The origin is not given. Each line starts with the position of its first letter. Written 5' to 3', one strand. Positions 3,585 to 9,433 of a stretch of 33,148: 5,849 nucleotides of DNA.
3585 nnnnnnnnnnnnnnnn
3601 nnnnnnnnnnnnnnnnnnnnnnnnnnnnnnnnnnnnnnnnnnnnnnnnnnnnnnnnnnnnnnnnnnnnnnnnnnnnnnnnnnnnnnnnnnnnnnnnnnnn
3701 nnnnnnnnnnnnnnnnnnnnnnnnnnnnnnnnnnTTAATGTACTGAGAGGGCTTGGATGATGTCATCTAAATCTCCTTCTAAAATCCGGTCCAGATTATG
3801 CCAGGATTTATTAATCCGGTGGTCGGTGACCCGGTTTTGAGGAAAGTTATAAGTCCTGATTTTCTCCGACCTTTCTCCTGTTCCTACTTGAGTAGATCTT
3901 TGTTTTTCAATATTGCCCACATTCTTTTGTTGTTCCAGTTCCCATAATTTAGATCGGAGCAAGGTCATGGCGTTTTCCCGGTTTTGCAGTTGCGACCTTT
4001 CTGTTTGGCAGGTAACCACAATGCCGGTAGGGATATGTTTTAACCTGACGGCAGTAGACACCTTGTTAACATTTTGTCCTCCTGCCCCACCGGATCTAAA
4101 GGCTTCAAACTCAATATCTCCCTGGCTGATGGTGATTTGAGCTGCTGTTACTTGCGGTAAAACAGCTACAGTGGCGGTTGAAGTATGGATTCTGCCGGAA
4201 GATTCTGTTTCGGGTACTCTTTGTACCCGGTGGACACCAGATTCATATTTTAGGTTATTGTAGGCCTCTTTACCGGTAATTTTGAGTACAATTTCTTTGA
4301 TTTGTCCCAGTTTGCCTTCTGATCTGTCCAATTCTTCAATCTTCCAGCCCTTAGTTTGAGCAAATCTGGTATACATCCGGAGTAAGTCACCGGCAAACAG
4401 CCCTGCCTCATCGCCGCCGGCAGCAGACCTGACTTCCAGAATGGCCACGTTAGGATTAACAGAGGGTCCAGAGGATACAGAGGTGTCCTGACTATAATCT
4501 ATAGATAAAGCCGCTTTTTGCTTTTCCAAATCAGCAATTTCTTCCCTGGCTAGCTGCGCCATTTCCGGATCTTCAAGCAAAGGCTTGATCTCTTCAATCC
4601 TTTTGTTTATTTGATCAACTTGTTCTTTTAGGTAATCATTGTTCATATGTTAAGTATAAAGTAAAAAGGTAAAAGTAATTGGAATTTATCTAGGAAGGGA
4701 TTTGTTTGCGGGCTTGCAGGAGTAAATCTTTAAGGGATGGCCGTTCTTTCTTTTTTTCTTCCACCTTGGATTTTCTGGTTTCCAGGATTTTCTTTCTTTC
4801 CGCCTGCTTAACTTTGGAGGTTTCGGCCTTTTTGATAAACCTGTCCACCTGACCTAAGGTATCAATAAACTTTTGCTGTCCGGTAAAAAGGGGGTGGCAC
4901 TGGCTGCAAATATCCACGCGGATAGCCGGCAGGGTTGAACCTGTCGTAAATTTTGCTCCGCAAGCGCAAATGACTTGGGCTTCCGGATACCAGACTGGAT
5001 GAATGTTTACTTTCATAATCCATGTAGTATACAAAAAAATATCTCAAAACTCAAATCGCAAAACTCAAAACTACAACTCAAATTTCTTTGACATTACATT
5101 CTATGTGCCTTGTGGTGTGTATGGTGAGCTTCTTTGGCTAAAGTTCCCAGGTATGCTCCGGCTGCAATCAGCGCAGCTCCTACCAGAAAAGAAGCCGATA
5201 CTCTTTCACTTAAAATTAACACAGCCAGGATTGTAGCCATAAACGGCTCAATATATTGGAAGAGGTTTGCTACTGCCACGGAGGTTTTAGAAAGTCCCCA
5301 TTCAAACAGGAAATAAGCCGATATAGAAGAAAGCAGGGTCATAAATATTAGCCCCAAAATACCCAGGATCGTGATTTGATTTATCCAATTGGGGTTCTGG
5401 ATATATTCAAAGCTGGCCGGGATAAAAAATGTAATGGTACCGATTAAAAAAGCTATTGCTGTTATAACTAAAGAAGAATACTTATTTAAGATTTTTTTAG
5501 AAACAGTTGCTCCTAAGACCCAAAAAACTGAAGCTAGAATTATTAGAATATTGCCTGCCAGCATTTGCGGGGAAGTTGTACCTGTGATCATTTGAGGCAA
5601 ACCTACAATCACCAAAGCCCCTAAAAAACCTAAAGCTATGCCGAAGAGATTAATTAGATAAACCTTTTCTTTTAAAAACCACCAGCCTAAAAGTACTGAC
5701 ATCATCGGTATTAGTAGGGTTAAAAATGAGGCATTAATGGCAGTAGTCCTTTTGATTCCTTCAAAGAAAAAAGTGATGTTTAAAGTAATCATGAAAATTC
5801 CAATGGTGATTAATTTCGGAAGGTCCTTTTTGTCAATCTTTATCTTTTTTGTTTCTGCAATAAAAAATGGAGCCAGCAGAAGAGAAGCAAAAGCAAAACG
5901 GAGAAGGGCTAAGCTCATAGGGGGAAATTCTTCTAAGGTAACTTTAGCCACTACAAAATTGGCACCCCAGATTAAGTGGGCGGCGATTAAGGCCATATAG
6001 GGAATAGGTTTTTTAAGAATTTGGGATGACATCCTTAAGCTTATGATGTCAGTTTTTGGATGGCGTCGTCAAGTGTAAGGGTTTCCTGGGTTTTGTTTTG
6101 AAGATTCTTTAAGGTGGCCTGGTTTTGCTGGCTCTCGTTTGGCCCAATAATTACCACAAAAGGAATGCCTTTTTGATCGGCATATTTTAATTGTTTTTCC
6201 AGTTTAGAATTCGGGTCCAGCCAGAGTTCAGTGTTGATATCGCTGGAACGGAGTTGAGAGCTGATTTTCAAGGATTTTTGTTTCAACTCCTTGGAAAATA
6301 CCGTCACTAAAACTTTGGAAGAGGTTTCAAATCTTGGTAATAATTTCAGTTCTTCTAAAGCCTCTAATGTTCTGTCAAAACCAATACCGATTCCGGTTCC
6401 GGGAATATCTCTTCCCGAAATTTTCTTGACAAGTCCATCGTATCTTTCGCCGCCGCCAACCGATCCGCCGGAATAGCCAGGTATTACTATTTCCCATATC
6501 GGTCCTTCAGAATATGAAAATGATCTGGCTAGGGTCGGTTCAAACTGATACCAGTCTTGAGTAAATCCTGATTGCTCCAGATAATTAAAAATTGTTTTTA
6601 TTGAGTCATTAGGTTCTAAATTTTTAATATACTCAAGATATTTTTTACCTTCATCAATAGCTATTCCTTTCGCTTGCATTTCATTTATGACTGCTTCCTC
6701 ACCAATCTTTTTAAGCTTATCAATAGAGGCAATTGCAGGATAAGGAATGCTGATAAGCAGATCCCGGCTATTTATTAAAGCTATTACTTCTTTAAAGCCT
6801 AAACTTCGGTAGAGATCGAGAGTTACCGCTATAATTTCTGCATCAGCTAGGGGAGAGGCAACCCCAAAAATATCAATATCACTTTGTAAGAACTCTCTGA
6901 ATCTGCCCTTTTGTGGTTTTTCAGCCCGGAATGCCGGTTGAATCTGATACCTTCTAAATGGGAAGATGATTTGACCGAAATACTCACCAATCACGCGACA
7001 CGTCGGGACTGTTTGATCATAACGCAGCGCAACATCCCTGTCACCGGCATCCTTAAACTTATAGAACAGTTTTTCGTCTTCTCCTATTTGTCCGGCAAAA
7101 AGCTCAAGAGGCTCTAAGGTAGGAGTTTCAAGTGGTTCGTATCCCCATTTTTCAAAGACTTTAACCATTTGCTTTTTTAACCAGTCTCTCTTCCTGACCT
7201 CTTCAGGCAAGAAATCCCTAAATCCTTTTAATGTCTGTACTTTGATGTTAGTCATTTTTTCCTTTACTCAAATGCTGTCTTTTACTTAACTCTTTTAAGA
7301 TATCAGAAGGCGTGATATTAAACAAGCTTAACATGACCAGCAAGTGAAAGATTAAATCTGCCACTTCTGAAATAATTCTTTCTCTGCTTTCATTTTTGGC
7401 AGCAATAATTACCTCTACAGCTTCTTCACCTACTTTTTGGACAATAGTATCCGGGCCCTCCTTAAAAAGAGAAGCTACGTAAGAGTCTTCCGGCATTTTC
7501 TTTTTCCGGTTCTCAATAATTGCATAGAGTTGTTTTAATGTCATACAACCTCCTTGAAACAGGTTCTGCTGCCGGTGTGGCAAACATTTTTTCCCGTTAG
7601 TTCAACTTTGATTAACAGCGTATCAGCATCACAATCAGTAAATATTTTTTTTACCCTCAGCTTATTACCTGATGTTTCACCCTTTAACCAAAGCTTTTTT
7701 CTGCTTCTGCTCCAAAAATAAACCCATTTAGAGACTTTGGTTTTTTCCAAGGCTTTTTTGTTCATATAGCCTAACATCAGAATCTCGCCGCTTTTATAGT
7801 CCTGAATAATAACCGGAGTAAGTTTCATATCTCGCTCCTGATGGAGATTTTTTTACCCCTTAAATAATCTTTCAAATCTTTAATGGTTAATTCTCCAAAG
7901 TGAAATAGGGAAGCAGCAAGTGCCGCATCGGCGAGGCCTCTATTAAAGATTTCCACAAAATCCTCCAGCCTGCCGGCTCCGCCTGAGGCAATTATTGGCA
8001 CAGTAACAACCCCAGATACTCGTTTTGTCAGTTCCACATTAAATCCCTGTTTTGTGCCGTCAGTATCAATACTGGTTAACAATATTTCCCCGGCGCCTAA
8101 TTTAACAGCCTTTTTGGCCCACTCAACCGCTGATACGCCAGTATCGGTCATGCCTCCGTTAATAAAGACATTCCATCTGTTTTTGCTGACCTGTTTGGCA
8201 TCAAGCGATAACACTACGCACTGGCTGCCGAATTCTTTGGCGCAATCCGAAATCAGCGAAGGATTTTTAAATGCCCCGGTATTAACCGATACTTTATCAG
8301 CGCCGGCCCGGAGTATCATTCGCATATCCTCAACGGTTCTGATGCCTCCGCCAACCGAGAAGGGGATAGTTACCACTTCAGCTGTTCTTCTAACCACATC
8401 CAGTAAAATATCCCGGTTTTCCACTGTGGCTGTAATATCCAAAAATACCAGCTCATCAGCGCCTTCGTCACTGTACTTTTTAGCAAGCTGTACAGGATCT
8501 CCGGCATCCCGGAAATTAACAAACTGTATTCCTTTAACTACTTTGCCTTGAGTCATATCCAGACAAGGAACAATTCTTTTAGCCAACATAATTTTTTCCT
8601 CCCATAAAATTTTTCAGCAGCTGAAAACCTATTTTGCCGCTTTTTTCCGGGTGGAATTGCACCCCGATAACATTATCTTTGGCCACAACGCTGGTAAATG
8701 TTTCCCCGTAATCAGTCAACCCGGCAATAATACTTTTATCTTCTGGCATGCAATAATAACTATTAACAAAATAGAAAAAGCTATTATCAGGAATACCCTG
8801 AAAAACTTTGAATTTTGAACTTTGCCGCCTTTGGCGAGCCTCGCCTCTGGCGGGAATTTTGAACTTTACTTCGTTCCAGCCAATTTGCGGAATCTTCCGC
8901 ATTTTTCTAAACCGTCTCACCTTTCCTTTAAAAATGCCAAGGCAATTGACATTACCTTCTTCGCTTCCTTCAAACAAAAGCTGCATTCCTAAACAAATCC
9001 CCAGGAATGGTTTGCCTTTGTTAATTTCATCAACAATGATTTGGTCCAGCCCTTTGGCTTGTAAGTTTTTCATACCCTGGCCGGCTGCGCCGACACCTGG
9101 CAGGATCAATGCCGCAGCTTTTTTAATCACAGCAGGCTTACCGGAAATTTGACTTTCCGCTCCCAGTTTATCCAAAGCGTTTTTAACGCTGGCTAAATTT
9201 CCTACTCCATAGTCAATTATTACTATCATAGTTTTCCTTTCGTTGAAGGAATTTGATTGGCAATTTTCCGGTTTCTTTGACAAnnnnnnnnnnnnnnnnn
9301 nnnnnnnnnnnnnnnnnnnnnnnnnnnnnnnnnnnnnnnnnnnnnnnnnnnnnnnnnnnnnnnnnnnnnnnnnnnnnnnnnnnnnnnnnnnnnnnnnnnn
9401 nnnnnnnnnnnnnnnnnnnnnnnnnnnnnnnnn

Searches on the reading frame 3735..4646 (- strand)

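Call 61: search_protein_families(library=ncbifam, proteins=[window:3735-4646:-], max_evalue=0.00001)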
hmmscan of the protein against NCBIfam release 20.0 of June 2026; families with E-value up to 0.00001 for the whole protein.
window:3735-4646:- (303 aa): 5 families
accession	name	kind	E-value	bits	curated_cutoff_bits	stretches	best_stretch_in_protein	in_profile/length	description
NF001859.2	PRK00591.1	equivalog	6.2e-121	403.7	400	1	8-301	45-339/347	peptide chain release factor 1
TIGR00019.1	prfA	equivalog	5.1e-119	397.4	423.25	1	7-302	53-348/361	peptide chain release factor 1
TIGR00020.2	prfB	exception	1.8e-77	260.8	370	1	8-299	58-350/353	peptide chain release factor 2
TIGR03072.1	release_prfH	equivalog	4.2e-26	91.7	166.65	1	70-264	3-193/200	peptide chain release factor H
NF006718.0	PRK09256.1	equivalog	9.5e-14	51.3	100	1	168-203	7-42/140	alternative ribosome rescue aminoacyl-tRNA hydrolase ArfB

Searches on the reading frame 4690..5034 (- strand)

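Call 61: search_protein_families(library=ncbifam, proteins=[window:4690-5034:-], max_evalue=0.00001)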
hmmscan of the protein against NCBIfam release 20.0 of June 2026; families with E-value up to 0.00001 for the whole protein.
window:4690-5034:- (114 aa): 4 families
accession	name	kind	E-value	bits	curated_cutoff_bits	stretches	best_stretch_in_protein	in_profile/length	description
NF000612.0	PRK00019.1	equivalog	9.3e-25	86.1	70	1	7-74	1-69/72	50S ribosomal protein L31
TIGR00105.1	L31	equivalog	3.7e-23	81.4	38.35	1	7-69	1-64/68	50S ribosomal protein L31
NF001809.0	PRK00528.1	equivalog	1.4e-18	66.7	70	1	7-73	1-71/75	50S ribosomal protein L31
NF002462.1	PRK01678.1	exception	1.7e-12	47.3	86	1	28-69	36-77/80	type B 50S ribosomal protein L31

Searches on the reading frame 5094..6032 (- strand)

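Call 61: search_protein_families(library=ncbifam, proteins=[window:5094-6032:-], max_evalue=0.00001)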
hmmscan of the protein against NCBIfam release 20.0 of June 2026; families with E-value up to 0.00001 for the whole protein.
window:5094-6032:- (312 aa): 5 families
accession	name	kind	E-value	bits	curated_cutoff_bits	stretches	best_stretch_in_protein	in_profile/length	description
TIGR00950.1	2A78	equivalog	1.1e-28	100.4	230.2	1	22-292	1-262/264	carboxylate/amino acid/amine transporter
NF008432.0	PRK11272.1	equivalog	6e-20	71.7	270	1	12-301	12-290/294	drug/metabolite exporter YedA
NF050091.1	ArAmAcExpYddG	equivalog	1.3e-16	61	300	1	18-297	13-283/285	aromatic amino acid exporter YddG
NF008523.0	PRK11453.1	equivalog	1.7e-15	57.4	472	1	18-298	12-287/299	O-acetylserine/cysteine exporter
NF008676.0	PRK11689.1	equivalog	2.1e-11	43.5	194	1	16-302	12-293/297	aromatic amino acid DMT transporter YddG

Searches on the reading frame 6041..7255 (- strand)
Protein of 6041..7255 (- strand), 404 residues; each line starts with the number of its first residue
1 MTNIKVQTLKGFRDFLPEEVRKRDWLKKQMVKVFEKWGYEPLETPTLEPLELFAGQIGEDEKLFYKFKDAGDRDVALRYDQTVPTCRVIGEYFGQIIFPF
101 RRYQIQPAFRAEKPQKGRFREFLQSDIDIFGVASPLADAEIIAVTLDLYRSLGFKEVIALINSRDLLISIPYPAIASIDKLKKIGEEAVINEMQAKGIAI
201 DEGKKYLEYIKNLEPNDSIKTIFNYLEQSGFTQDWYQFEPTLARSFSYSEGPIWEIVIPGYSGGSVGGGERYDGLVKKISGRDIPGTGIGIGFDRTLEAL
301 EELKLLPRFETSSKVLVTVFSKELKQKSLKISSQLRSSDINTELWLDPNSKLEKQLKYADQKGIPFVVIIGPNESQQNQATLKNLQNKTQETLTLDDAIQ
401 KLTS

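Call 10: search_protein_families(library=ncbifam, proteins=[window:6041-7255:-])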
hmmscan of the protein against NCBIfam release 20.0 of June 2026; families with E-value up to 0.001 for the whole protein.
window:6041-7255:- (404 aa): 28 families (the best 25 are shown)
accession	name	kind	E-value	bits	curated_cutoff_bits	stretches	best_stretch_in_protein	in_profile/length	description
TIGR00442.1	hisS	equivalog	3e-102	342.6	286.75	1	7-394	1-405/406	histidine--tRNA ligase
NF009085.0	PRK12420.1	equivalog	1.4e-70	238.8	540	1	5-398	3-422/426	histidine--tRNA ligase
TIGR00443.1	hisZ_biosyn_reg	equivalog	1.2e-43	149.4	271.65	2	13-159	1-147/314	ATP phosphoribosyltransferase regulatory subunit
NF008941.0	PRK12292.2-4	equivalog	1.7e-35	122.7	447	2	10-156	11-157/393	ATP phosphoribosyltransferase regulatory subunit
NF008940.0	PRK12292.2-3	equivalog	1.5e-34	119.5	450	1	10-379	7-400/404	ATP phosphoribosyltransferase regulatory subunit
NF008942.0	PRK12292.2-5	equivalog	2.5e-34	118.7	643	2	4-157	7-162/434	ATP phosphoribosyltransferase regulatory subunit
NF008936.0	PRK12292.1-3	equivalog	2.6e-32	112.2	492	2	3-156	2-156/406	ATP phosphoribosyltransferase regulatory subunit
NF008939.0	PRK12292.2-1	equivalog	4.8e-22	78.2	335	2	6-157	3-154/391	ATP phosphoribosyltransferase regulatory subunit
NF008945.0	PRK12292.3-3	equivalog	3.4e-21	75.8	409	1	11-158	5-148/368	ATP phosphoribosyltransferase regulatory subunit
NF008943.0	PRK12292.3-1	equivalog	3.2e-19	69.3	690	1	10-154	28-169/403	ATP phosphoribosyltransferase regulatory subunit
NF008938.0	PRK12292.1-6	equivalog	9e-18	64.3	833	1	1-144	1-143/420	ATP phosphoribosyltransferase regulatory subunit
NF008953.0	PRK12295.1-6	equivalog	8.3e-17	61.2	384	1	18-157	7-144/384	ATP phosphoribosyltransferase regulatory subunit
NF008950.0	PRK12295.1-3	equivalog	5.5e-15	55.6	492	2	28-159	18-146/387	ATP phosphoribosyltransferase regulatory subunit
NF009086.0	PRK12421.1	equivalog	2.6e-12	46.4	318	1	11-157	12-159/389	ATP phosphoribosyltransferase regulatory subunit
TIGR00418.1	thrS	equivalog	4.6e-11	42.3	383.65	1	314-403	474-562/565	threonine--tRNA ligase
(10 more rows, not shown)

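Call 53: search_protein_families(library=pfam, proteins=[window:6041-7255:-], max_evalue=0.001)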
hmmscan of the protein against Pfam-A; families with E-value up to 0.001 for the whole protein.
window:6041-7255:- (404 aa): 5 families
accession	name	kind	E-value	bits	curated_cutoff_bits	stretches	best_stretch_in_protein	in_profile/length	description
PF13393.11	tRNA-synt_His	-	1.6e-35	123.3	25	2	11-165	1-154/308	Histidyl-tRNA synthetase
PF03129.25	HGTP_anticodon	-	5.3e-18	65.4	21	1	314-403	1-92/94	Anticodon binding domain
PF00587.30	tRNA-synt_2b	-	2.3e-10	41.2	29.3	1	65-164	1-107/179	tRNA synthetase class II core domain (G, H, P, S and T)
PF12745.12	HGTP_anticodon2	-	5e-06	26.7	24.4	1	314-400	7-98/261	Anticodon binding domain of tRNAs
PF00152.25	tRNA-synt_2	-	6.7e-05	22.5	25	0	19-129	21-121/308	tRNA synthetases class II (D, K and N)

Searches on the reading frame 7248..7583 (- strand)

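Call 10: search_protein_families(library=ncbifam, proteins=[window:7248-7583:-])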
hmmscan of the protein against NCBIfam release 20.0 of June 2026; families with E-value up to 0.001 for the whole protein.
window:7248-7583:- (111 aa): 7 families
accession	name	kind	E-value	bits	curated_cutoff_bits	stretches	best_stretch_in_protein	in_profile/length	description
NF001611.0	PRK00400.1-3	equivalog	1.2e-34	118.7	99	1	15-106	6-97/108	phosphoribosyl-ATP diphosphatase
TIGR03188.1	histidine_hisI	equivalog_domain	1.1e-32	112.1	42.7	1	16-99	1-84/84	phosphoribosyl-ATP diphosphatase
NF002747.0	PRK02759.1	equivalog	5.7e-30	104.5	187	1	13-104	115-206/208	bifunctional phosphoribosyl-AMP cyclohydrolase/phosphoribosyl-ATP diphosphatase HisIE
NF001613.0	PRK00400.1-5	equivalog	7.5e-30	103.1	120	1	14-106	4-96/107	phosphoribosyl-ATP diphosphatase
NF001610.0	PRK00400.1-1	equivalog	4e-12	46.1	104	1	15-99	9-93/93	phosphoribosyl-ATP diphosphatase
NF052436.1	YabN_Meth_PPase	exception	0.00039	19.5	525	1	45-99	392-447/486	bifunctional methyltransferase/pyrophosphohydrolase YabN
NF007113.1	PRK09562.1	equivalog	0.00053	19.7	208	1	44-98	156-210/251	nucleoside triphosphate pyrophosphohydrolase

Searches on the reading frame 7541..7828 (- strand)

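Call 10: search_protein_families(library=ncbifam, proteins=[window:7541-7828:-])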
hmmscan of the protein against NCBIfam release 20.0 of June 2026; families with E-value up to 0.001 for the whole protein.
window:7541-7828:- (95 aa): 2 families
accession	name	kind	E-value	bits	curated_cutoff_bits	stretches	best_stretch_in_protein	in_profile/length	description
NF002747.0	PRK02759.1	equivalog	5.1e-41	140.6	187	1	2-93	17-107/208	bifunctional phosphoribosyl-AMP cyclohydrolase/phosphoribosyl-ATP diphosphatase HisIE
NF000768.0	PRK00051.1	equivalog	9.3e-39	131.9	126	1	2-93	22-112/131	phosphoribosyl-AMP cyclohydrolase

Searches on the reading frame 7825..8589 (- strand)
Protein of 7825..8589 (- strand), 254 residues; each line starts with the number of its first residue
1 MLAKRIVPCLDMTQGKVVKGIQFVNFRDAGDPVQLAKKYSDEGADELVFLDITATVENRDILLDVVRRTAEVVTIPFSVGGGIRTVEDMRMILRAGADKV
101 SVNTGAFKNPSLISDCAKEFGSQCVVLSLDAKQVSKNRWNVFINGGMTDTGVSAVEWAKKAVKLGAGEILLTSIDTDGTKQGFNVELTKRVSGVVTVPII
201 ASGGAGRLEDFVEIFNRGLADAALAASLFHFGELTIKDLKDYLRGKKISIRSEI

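Call 10: search_protein_families(library=ncbifam, proteins=[window:7825-8589:-])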
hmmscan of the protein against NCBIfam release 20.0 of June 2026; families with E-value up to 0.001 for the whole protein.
window:7825-8589:- (254 aa): 25 families
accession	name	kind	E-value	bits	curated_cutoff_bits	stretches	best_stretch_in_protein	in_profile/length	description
TIGR00735.1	hisF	equivalog_domain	2.6e-108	361.1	294.55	1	1-251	1-254/254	imidazole glycerol phosphate synthase subunit HisF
TIGR03572.1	WbuZ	equivalog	7.6e-83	277.4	299.7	1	1-231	1-232/232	glycosyl amidation-associated protein WbuZ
NF038364.1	AglZ_HisF2_fam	equivalog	2e-66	223.9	310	1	3-232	2-231/248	AglZ/HisF2 family acetamidino modification protein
NF010112.0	PRK13585.1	equivalog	2.4e-46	158.3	243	1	5-241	4-236/241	1-(5-phosphoribosyl)-5-[(5-phosphoribosylamino)methylideneamino]imidazole-4-carboxamide isomerase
TIGR00007.1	TIGR00007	equivalog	1.2e-40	139.6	228.95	1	6-224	1-217/231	1-(5-phosphoribosyl)-5-[(5-phosphoribosylamino)methylideneamino]imidazole-4-carboxamide isomerase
TIGR01919.1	hisA-trpF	equivalog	9.4e-24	84.3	306.45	1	6-228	5-228/243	bifunctional 1-(5-phosphoribosyl)-5-((5-phosphoribosylamino)methylideneamino)imidazole-4-carboxamide isomerase/phosphoribosylanthranilate is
NF010113.0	PRK13586.1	equivalog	5.8e-22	78.5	238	1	5-229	3-222/232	1-(5-phosphoribosyl)-5-((5-phosphoribosylamino)methylideneamino)imidazole-4-carboxamide isomerase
NF010114.0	PRK13587.1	equivalog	1.2e-19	70.9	305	1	44-217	46-213/234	1-(5-phosphoribosyl)-5-((5-phosphoribosylamino)methylideneamino)imidazole-4-carboxamide isomerase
NF003156.0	PRK04128.1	equivalog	1.4e-18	67.6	285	1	5-241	3-226/231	1-(5-phosphoribosyl)-5-((5-phosphoribosylamino)methylideneamino)imidazole-4-carboxamide isomerase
NF010712.0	PRK14114.1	equivalog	5e-17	62.2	327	1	6-242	3-239/241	1-(5-phosphoribosyl)-5-((5-phosphoribosylamino)methylideneamino)imidazole-4-carboxamide isomerase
TIGR02129.1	hisA_euk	equivalog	2.8e-11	43.6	229.3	1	75-233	78-242/255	phosphoribosylformimino-5-aminoimidazole carboxamide ribotide isomerase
TIGR00734.1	hisAF_rel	hypoth_equivalog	1.6e-10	41.2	179.85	1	27-233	33-220/221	HisA/HisF family protein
NF005574.0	PRK07259.1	equivalog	1.6e-07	30.6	269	1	63-120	226-283/304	dihydroorotate dehydrogenase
NF003198.0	PRK04169.1-2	subfamily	2.2e-07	30.3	247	1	59-111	182-234/249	geranylgeranylglyceryl/heptaprenylglyceryl phosphate synthase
TIGR01768.1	GGGP-family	subfamily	5.2e-06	26.1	113.25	1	46-103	151-208/224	geranylgeranylglyceryl phosphate synthase family protein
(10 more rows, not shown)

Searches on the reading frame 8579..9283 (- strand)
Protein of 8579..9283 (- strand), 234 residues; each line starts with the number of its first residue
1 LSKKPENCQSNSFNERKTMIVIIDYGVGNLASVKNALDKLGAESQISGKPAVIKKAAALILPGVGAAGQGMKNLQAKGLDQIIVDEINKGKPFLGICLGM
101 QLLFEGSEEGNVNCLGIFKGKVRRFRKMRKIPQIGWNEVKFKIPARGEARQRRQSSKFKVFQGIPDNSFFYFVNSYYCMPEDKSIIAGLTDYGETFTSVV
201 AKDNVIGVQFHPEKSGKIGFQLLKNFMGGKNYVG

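Call 10: search_protein_families(library=ncbifam, proteins=[window:8579-9283:-])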
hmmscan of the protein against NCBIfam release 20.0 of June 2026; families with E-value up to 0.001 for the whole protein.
window:8579-9283:- (234 aa): 15 families
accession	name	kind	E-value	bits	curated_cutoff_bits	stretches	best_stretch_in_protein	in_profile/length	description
TIGR01855.1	IMP_synth_hisH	equivalog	4.4e-68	229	105.4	1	20-227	1-196/198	imidazole glycerol phosphate synthase subunit HisH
NF010608.0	PRK14004.1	equivalog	1.9e-49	168.2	216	1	19-227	1-207/210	imidazole glycerol phosphate synthase subunit HisH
NF001975.0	PRK00758.1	equivalog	8.5e-09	35.3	198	1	18-104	2-82/185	GMP synthase subunit A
TIGR00888.1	guaA_Nterm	equivalog_domain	2.5e-08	33.5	172.15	0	20-104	1-84/188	glutamine-hydrolyzing GMP synthase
NF001989.1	PRK00784.1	equivalog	5.5e-08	31.9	273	1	27-105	258-336/480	cobyric acid synthase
NF005072.0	PRK06490.1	equivalog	2.7e-06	26.5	339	1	56-214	60-187/251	glutamine amidotransferase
TIGR03800.1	PLP_synth_Pdx2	equivalog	3.1e-06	27.2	105.55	1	30-116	11-99/184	pyridoxal 5'-phosphate synthase glutaminase subunit PdxT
NF000848.1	PRK00074.1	equivalog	3.9e-06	25.7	400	0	153-227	106-184/512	glutamine-hydrolyzing GMP synthase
NF009475.0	PRK12838.1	equivalog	7.9e-06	25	221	1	10-103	162-253/359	carbamoyl phosphate synthase small subunit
TIGR00566.1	trpG_papA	subfamily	2.1e-05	24.3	121.05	0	203-227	165-190/192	glutamine amidotransferase of anthranilate synthase or aminodeoxychorismate synthase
TIGR01368.1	CPSaseIIsmall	equivalog_domain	3.5e-05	22.9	307.35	0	11-104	169-260/361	glutamine-hydrolyzing carbamoyl-phosphate synthase small subunit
TIGR01737.1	FGAM_synth_I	equivalog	3.6e-05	23.2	177.8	1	32-105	16-93/228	phosphoribosylformylglycinamidine synthase I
NF011201.0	PRK14607.1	equivalog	5.9e-05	21.9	670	0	159-230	114-189/534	bifunctional anthranilate synthase component II/anthranilate phosphoribosyltransferase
NF006562.0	PRK09065.1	equivalog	0.00011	21.8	205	0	82-104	82-104/242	glutamine amidotransferase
TIGR00313.1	cobQ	equivalog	0.00027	19.9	309.9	1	53-120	282-357/477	cobyric acid synthase CobQ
